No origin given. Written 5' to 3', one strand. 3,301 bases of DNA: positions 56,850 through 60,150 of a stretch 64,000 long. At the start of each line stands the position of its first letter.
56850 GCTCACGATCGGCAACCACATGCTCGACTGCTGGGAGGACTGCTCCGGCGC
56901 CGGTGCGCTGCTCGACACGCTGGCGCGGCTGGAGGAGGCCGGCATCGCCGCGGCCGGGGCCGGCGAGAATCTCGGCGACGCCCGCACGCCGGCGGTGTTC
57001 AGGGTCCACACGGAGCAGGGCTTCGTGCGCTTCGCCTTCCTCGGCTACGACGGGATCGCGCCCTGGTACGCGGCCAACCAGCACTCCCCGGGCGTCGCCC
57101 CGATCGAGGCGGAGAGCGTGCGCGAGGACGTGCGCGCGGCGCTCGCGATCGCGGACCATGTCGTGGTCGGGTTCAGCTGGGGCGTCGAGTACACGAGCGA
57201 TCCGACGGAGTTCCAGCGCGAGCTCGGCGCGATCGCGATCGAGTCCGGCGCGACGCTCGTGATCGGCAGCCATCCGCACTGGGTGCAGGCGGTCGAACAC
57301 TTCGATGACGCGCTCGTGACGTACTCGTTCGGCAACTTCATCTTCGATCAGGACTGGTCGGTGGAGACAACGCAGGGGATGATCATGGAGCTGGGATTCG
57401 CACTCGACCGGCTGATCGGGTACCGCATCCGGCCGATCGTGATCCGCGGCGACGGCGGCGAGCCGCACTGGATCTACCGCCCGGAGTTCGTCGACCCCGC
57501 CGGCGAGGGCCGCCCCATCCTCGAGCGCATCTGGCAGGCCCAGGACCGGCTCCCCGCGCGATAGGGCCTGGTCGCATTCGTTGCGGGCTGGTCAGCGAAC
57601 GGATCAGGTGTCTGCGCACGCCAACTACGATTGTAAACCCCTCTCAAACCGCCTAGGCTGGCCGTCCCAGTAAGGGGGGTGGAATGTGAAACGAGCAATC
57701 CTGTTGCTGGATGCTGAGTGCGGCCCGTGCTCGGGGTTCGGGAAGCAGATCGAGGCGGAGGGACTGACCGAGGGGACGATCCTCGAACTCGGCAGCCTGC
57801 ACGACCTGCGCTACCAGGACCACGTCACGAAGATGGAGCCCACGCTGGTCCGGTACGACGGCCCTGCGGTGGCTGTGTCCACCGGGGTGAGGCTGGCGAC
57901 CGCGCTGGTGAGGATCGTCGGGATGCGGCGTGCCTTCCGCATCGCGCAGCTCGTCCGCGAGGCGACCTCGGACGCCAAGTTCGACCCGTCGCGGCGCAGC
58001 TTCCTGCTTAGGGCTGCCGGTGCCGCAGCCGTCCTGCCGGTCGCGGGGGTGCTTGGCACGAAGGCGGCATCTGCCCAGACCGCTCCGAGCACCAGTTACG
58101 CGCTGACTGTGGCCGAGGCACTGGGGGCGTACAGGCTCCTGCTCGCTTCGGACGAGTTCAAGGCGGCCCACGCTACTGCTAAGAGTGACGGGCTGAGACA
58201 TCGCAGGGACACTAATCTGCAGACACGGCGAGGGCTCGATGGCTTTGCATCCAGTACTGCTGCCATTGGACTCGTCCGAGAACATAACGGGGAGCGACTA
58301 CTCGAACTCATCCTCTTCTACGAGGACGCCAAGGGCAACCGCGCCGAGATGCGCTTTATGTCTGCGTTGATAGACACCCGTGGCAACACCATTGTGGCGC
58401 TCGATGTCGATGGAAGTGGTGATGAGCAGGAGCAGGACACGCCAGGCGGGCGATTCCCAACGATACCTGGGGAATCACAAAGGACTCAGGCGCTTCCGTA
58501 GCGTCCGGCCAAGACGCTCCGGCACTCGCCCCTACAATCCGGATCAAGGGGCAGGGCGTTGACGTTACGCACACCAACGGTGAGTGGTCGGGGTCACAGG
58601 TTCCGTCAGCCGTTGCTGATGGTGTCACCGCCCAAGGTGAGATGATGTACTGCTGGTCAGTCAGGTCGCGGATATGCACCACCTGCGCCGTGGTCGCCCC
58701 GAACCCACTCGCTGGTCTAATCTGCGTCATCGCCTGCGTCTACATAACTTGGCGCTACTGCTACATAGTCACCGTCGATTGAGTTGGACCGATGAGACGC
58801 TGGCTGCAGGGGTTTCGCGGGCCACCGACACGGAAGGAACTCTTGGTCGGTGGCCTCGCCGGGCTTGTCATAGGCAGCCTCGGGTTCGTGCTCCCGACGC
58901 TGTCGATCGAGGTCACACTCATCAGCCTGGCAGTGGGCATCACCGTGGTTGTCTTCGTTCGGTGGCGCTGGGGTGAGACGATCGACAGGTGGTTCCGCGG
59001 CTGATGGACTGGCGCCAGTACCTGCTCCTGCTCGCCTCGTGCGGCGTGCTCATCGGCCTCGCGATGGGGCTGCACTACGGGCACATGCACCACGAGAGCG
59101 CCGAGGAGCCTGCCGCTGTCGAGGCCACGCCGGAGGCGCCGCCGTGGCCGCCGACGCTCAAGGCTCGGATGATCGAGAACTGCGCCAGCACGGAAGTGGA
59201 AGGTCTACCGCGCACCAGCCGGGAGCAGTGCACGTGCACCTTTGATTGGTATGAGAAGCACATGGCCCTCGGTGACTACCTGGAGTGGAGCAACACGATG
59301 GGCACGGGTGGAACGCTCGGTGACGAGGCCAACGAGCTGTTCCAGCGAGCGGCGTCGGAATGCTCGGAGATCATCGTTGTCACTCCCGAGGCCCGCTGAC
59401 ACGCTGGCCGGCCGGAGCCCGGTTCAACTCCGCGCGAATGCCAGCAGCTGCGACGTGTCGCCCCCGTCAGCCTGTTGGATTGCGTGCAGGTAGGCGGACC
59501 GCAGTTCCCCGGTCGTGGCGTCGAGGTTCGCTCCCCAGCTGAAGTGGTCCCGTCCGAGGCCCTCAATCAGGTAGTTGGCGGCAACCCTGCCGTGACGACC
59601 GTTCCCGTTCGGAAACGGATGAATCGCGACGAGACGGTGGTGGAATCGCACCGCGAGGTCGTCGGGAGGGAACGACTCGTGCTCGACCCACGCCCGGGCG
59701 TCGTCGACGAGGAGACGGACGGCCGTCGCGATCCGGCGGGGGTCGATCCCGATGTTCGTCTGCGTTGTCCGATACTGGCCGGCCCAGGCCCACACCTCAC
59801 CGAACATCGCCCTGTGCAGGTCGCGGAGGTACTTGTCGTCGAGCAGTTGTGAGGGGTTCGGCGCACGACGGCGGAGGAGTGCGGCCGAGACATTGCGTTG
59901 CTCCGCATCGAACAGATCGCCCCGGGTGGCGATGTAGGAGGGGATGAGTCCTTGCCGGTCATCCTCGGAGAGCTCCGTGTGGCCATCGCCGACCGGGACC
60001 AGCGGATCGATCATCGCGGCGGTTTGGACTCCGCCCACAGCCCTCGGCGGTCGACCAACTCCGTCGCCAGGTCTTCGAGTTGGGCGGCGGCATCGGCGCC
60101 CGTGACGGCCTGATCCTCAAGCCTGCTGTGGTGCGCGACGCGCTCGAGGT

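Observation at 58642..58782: Unannotated 46-aa Cys-rich hydrophobic peptide with a good RBS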

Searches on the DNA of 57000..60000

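Call 31: search_rna_families(source=window, start=57000, end=60000, threshold=evalue, max_evalue=1)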
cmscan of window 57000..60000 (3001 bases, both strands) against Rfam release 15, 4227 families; matches with E-value up to 1: 0.
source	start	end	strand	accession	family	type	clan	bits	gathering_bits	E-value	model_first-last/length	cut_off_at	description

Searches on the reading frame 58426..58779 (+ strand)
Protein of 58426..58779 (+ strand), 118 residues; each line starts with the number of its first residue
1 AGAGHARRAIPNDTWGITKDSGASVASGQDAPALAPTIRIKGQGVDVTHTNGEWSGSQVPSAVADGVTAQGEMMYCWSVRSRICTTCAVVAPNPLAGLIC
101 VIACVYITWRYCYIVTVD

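Call 8: search_protein_families(library=pfam, proteins=[window:58426-58779:+], max_evalue=0.1)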
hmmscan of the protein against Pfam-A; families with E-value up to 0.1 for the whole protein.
window:58426-58779:+ (118 aa): 0 families

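Call 9: find_homologous_proteins(query=window:58426-58779:+, max_evalue=10)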
Query window:58426-58779:+: 9 candidates shared short words with the query, none scored E <= 10.

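Call 69: predict_structure(alignment_id=A5)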
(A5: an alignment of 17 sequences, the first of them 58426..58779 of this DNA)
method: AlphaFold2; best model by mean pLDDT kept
length: 118 residues; sequences in the alignment: 17
mean_pLDDT: 69.5   pTM: 0.39
mean pLDDT of the five models: 69.5, 69.2, 67.4, 66.4, 66.4
residues with pLDDT >= 90: 16; 70-90: 49; 50-70: 24; < 50: 29
segments of 3 or more residues with pLDDT < 50: 1-26, 62-64
pLDDT, mean of each block of 10 residues (from residue 1): 44 46 50 69 73 69 55 84 87 91 91 75
secondary structure, 60 per line:
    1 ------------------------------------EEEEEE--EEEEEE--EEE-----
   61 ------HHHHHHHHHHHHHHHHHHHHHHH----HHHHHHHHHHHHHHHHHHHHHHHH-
elements in order: E37-42 E45-50 E53-55 H67-89 H94-117

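Call 71: fold_search(model_id=the predicted structure, library=pdb)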
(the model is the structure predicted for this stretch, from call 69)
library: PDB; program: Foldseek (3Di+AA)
matches with E <= 10: 14; with E <= 0.001: 0
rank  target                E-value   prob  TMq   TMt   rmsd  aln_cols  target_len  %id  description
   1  6zjm_A                4.4e+00  0.08  0.20  0.06  11.7        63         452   11  Atomic model of Andes virus glycoprotein spike tetramer generated by fitting into a Tula virus reconstruction (released 2020-10-14)
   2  6yrb_A                4.7e+00  0.07  0.19  0.21  11.9        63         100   11  Crystal structure of the tetramerization domain of the glycoprotein Gn (Andes virus) at pH 7.5 (released 2020-10-14)
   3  6zjm_G                5.0e+00  0.08  0.20  0.06  11.7        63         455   11  Atomic model of Andes virus glycoprotein spike tetramer generated by fitting into a Tula virus reconstruction (released 2020-10-14)
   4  6omp_A                5.3e+00  0.03  0.18  0.08  20.6        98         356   16  Crystal structure of apo PtmU3 (released 2019-07-24)
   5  9y4s_H                6.0e+00  0.08  0.30  0.12   9.4       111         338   12  Crystal structure of DNA integrity scanning protein (DisA) from Mycobacterium tuberculosis in complex with cyclic di-A (released 2025-09-17)
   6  6yrq_D                6.0e+00  0.07  0.20  0.22  11.7        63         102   11  Crystal structure of the tetramerization domain of the glycoprotein Gn (Andes virus) at pH 4.6 (released 2020-10-14)
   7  6cft                  6.8e+00  0.08  0.17  0.10   4.6        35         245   17  Structure of Human alpha-Phosphomannomutase 1 containing mutations R180T and R183I (released 2018-05-09)
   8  7kv9_a                6.8e+00  0.06  0.24  0.35   9.9        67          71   10  Chimeric flavivirus between Binjari virus and West Nile (Kunjin) virus (released 2020-12-23)
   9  5oqm_a                7.3e+00  0.05  0.19  0.16  10.3        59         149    8  STRUCTURE OF YEAST TRANSCRIPTION PRE-INITIATION COMPLEX WITH TFIIH AND CORE MEDIATOR (released 2018-05-09)
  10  8hfs_D                8.3e+00  0.13  0.29  0.13   3.1        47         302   19  The structure of LcnA, LciA, and the man-PTS of Lactococcus lactis (released 2023-02-08)
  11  5v1u_D                8.3e+00  0.03  0.17  0.23  15.1        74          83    9  TbiB1 in Complex with the TbiA(beta) Leader Peptide (released 2018-09-05)
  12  6cfu                  8.8e+00  0.06  0.17  0.10   4.6        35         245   17  Structure of Human alpha-Phosphomannomutase 1 containing mutations R180K and R183K (released 2018-05-09)
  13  6pcz_A                8.8e+00  0.05  0.15  0.05   8.3        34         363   24  Crystal structure of the bacterial cellulose synthase subunit G (BcsG) catalytic domain from Escherichia coli, selenom (released 2020-03-18)
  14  9y9y_D                9.4e+00  0.08  0.30  0.12   7.7        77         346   13  Crystal structure of DNA integrity scanning protein DisA from Mycobacterium tuberculosis in complex with cyclic di-AMP (released 2025-09-24)

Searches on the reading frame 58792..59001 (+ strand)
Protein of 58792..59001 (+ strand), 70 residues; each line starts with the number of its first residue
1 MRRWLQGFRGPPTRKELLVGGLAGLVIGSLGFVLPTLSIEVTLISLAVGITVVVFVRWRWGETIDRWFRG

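Call 8: search_protein_families(library=pfam, proteins=[window:58792-59001:+], max_evalue=0.1)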
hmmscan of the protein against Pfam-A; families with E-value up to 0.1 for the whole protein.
window:58792-59001:+ (70 aa): 0 families

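Call 28: list_cluster_members(proteins=[P0001, window:58792-59001:+, window:58989-59396:+])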
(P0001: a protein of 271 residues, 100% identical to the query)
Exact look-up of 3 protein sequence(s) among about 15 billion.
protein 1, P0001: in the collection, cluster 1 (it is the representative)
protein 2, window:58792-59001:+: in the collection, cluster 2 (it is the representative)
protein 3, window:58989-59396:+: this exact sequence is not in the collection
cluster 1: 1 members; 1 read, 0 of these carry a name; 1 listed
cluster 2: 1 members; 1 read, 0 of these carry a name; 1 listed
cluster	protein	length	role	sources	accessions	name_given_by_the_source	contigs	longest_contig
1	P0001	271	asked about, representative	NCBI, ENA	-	-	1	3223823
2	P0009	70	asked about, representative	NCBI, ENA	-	-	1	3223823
